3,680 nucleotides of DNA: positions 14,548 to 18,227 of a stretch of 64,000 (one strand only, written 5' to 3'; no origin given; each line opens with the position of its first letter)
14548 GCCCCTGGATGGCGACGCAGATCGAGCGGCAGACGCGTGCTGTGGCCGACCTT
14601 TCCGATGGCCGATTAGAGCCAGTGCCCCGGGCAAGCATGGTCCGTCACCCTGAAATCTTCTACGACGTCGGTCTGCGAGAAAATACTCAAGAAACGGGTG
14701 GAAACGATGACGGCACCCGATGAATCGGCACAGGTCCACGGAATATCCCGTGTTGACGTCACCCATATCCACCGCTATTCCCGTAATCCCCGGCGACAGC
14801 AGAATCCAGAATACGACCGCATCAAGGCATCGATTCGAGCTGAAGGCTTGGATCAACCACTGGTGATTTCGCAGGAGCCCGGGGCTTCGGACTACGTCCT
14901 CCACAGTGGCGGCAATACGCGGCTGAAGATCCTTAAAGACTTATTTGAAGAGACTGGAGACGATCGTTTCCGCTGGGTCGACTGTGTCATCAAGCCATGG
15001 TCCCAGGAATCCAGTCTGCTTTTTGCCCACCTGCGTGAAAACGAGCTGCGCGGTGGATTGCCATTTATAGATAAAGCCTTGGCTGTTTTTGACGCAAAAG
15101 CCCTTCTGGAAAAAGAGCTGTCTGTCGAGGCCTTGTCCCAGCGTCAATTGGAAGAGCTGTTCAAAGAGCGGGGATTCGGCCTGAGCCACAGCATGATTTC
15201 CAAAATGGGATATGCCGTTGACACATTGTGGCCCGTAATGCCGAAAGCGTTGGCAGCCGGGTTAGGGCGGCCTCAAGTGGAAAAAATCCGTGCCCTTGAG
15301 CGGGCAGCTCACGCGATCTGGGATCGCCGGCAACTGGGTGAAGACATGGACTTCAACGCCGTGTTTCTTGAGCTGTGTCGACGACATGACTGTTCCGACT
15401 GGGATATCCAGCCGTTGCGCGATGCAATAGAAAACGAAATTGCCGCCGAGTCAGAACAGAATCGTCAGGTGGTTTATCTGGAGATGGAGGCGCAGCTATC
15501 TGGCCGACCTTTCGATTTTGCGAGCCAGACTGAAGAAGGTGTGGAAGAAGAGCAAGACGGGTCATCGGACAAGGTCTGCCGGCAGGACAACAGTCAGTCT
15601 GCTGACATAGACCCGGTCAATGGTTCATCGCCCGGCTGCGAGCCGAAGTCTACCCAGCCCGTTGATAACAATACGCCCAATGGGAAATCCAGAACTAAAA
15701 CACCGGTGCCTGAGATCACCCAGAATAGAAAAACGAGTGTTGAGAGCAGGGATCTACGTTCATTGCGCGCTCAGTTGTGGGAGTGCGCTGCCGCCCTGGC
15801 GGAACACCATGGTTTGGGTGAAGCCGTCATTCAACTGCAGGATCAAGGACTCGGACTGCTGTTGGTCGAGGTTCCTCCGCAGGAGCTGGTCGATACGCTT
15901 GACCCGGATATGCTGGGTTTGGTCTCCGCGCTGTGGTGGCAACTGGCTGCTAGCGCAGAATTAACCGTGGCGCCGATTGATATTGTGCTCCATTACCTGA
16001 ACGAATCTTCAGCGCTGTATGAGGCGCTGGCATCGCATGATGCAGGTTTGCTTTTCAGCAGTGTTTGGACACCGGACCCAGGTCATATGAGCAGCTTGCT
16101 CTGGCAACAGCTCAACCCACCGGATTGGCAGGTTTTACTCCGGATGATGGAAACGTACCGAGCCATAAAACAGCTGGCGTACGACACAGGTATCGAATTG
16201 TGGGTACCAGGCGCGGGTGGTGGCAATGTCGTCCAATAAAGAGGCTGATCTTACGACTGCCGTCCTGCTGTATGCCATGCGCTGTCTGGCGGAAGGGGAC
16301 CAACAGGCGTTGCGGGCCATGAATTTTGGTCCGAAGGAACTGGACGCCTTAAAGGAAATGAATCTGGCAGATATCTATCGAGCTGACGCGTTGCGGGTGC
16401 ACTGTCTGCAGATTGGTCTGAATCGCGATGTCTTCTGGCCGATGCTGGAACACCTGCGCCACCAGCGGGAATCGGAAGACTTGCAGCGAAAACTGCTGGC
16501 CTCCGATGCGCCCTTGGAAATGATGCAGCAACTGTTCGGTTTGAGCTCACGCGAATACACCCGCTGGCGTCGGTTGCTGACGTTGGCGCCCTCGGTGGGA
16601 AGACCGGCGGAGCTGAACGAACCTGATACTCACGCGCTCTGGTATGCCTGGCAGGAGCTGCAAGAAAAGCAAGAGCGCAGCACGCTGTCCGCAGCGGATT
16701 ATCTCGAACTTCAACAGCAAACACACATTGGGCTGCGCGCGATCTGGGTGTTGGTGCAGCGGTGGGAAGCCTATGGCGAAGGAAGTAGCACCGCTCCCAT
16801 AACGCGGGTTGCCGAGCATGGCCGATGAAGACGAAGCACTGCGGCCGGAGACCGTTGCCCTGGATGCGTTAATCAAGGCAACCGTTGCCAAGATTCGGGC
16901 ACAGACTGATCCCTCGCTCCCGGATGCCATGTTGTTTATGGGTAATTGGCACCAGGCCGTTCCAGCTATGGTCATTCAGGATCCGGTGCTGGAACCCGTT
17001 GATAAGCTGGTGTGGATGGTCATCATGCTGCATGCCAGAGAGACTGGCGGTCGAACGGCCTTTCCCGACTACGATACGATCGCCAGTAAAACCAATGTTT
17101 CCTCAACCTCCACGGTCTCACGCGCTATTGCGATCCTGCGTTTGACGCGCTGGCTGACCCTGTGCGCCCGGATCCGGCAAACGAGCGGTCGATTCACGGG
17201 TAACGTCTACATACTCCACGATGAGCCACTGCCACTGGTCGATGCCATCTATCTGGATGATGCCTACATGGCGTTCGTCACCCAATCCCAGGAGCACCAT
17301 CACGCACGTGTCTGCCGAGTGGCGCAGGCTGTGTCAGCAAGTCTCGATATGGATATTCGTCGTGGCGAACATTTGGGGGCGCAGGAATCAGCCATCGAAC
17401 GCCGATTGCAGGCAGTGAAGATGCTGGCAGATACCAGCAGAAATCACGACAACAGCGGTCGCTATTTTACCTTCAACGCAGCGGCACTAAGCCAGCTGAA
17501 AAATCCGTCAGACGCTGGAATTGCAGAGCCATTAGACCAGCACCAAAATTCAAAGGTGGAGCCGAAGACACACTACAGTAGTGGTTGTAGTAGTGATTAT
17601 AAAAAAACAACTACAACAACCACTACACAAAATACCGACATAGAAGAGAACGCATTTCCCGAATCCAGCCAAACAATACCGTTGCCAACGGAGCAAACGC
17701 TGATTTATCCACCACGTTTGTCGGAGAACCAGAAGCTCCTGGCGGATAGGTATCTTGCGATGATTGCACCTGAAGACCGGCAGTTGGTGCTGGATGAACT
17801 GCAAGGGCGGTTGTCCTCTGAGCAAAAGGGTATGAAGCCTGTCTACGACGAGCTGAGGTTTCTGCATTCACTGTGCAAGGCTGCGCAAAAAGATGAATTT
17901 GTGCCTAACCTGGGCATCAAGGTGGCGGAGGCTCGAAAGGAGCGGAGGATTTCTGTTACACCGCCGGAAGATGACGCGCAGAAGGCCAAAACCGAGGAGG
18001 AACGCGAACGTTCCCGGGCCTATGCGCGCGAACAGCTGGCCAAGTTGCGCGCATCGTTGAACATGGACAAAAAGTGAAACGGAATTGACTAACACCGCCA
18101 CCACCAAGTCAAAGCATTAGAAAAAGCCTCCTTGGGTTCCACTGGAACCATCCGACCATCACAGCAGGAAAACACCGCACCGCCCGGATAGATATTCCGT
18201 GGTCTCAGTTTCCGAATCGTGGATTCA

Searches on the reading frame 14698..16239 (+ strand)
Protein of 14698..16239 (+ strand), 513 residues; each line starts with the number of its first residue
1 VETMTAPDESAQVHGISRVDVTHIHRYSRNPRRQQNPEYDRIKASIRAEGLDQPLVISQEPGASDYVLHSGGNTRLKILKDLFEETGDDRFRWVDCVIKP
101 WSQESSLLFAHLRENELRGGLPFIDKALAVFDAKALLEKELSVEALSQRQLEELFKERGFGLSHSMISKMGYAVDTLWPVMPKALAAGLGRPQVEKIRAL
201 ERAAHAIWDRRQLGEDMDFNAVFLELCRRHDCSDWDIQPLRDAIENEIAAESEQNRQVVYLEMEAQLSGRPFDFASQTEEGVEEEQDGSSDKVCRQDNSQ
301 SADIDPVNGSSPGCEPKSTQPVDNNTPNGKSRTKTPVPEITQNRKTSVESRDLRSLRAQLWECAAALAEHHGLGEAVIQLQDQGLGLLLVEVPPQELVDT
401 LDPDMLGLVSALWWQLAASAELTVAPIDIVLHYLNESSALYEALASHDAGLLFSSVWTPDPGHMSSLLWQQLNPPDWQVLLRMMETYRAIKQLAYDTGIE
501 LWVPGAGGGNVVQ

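Call 31: search_protein_families(library=pfam, proteins=[window:14698-16239:+], max_evalue=0.001)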
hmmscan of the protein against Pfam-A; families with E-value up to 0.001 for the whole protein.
window:14698-16239:+ (513 aa): 0 families

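Call 33: search_protein_families(library=padloc, proteins=[window:14698-16239:+], max_evalue=0.001)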
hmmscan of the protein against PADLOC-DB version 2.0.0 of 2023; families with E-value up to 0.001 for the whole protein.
window:14698-16239:+ (513 aa): 0 families

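Call 71: search_protein_families(library=pfam, proteins=[window:14698-16239:+], max_evalue=1)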
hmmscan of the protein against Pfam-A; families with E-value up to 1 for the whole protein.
window:14698-16239:+ (513 aa): 1 family
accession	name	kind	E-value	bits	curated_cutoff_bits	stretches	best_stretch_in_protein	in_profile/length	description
PF02195.25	ParB_N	-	0.012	16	26.3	1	17-68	4-55/95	ParB N-terminal domain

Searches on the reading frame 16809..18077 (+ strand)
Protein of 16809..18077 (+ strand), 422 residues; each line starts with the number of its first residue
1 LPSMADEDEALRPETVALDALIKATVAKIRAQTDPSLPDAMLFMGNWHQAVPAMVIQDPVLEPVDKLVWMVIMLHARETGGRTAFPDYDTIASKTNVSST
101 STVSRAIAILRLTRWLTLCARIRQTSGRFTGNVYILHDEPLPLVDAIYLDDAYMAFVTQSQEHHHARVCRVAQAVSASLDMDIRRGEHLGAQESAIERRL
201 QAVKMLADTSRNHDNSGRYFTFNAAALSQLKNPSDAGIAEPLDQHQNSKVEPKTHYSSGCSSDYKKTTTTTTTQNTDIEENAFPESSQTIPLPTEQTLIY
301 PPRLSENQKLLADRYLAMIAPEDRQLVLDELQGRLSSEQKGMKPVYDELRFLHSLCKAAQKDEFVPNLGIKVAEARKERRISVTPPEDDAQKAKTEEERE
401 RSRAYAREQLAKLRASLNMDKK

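Call 31: search_protein_families(library=pfam, proteins=[window:16809-18077:+], max_evalue=0.001)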
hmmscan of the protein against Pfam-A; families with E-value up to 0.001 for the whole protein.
window:16809-18077:+ (422 aa): 1 family
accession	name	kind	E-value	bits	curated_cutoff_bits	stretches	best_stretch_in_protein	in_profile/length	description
PF13730.12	HTH_36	-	2.4e-10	40.5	25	1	61-115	3-54/55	Helix-turn-helix domain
